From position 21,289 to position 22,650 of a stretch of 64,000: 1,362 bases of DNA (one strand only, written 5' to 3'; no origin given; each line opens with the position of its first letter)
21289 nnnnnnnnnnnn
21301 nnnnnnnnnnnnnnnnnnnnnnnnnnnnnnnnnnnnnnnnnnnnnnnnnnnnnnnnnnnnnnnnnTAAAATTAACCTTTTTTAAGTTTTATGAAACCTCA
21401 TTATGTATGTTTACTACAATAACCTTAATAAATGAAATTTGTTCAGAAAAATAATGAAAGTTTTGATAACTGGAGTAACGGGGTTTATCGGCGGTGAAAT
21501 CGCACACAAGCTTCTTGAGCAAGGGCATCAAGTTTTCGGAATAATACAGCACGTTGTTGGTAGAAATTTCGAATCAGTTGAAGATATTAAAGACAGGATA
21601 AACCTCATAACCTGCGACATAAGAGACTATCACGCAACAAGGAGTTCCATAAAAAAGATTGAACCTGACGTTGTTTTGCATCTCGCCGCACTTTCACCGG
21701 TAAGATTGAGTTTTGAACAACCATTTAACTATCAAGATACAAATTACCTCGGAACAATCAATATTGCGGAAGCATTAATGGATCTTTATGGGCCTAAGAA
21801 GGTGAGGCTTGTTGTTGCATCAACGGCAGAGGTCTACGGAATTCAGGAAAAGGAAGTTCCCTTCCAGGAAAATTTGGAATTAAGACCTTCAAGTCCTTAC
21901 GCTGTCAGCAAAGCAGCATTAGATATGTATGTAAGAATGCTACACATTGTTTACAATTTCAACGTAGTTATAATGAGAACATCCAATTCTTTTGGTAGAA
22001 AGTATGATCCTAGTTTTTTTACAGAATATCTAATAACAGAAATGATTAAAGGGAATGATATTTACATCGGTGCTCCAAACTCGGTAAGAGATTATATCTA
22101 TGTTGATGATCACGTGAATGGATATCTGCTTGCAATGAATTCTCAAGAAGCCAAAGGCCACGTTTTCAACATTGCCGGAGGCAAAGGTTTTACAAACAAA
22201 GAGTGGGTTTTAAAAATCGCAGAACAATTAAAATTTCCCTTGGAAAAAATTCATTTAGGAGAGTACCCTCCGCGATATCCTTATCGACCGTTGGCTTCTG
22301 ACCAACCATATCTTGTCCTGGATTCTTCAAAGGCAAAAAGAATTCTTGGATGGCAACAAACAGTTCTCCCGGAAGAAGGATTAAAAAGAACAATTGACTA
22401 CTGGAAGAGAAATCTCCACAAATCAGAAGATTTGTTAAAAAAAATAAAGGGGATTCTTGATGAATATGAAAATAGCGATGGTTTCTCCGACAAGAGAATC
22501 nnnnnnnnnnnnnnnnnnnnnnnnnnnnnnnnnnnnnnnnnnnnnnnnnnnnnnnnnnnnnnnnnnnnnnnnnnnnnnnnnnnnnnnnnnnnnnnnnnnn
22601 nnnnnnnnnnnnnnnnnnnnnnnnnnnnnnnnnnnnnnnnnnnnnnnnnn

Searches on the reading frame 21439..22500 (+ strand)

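Call 11: search_protein_families(library=pfam, proteins=[window:21439-22500:+], max_evalue=0.001)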
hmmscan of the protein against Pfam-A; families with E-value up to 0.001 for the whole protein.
window:21439-22500:+ (354 aa): 9 families
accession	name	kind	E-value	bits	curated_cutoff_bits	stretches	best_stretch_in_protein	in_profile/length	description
PF16363.11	GDP_Man_Dehyd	-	4.1e-63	214.3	27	1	9-317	1-331/332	GDP-mannose 4,6 dehydratase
PF01370.27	Epimerase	-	6.8e-52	176.7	20.9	1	8-246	1-240/240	NAD dependent epimerase/dehydratase family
PF04321.23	RmlD_sub_bind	-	2.6e-16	60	27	1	6-193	1-159/287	RmlD substrate binding domain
PF01073.25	3Beta_HSD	-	3e-13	49.9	22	1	9-239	1-235/280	3-beta hydroxysteroid dehydrogenase/isomerase family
PF02719.21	Polysacc_synt_2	-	4e-10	39.8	20.2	1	8-115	1-117/293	Polysaccharide biosynthesis protein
PF07993.18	NAD_binding_4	-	9.7e-08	31.9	20.1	1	10-184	1-207/258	Male sterility protein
PF00106.31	adh_short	-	1.1e-06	28.7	26.6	1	8-129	3-137/195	short chain dehydrogenase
PF13460.12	NAD_binding_10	-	2.1e-05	24.9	27.2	1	12-167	1-133/184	NAD(P)H-binding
PF08659.16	KR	-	0.00085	19.7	22.6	0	8-80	3-86/180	KR domain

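Call 15: search_protein_families(library=ncbifam, proteins=[window:21439-22500:+], max_evalue=0.00001)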
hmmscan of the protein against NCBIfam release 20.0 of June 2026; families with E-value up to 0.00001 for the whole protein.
window:21439-22500:+ (354 aa): 29 families (the best 25 are shown)
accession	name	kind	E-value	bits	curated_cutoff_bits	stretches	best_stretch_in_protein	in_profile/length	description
TIGR01181.1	dTDP_gluc_dehyt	equivalog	3.4e-54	184.1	365.1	1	7-328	1-317/321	dTDP-glucose 4,6-dehydratase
TIGR04180.1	EDH_00030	hypoth_equivalog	3e-46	157.8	475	1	8-308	1-295/297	NAD-dependent 4,6-dehydratase LegB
TIGR01179.1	galE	equivalog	1.5e-38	132.5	262.3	2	7-189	1-181/332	UDP-glucose 4-epimerase GalE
TIGR02622.1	CDP_4_6_dhtase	equivalog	1.2e-35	123.3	278.45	1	6-343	5-351/352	CDP-glucose 4,6-dehydratase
NF007490.0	PRK10084.1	subfamily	7.7e-34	117.2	649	1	6-329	1-341/361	dTDP-glucose 4,6-dehydratase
NF007582.0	PRK10217.1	equivalog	7.2e-30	104.3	698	1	6-325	2-334/355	dTDP-glucose 4,6-dehydratase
TIGR01472.1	gmd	equivalog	1.8e-29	103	415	1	8-313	3-329/342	GDP-mannose 4,6-dehydratase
NF007956.0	PRK10675.1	subfamily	4.8e-26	91.7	394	1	6-186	1-182/338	UDP-glucose 4-epimerase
NF011728.1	PRK15181.1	equivalog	1.2e-24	87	760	1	7-321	17-336/348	Vi polysaccharide biosynthesis UDP-N-acetylglucosaminuronic acid C-4 epimerase TviC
TIGR02197.1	heptose_epim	equivalog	2.2e-20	73.1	274.6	1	8-277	1-272/316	ADP-glyceromanno-heptose 6-epimerase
TIGR03466.1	HpnA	hypoth_equivalog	3.4e-15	55.8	367.65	1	6-271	1-253/327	hopanoid-associated sugar epimerase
NF043036.1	ErythonDh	equivalog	4.9e-15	55.5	325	1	6-165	1-160/321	D-erythronate dehydrogenase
NF008872.0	PRK11908.1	equivalog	2.6e-13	49.7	294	1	6-333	2-346/349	bifunctional UDP-4-keto-pentose/UDP-xylose synthase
TIGR01214.1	rmlD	equivalog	3.5e-12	46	224.05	1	7-198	1-163/285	dTDP-4-dehydrorhamnose reductase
NF058621.1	DiazavRedAvaA7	equivalog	2.3e-11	43.9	400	1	6-268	1-252/304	3-diazoavenalumate denitrifying reductase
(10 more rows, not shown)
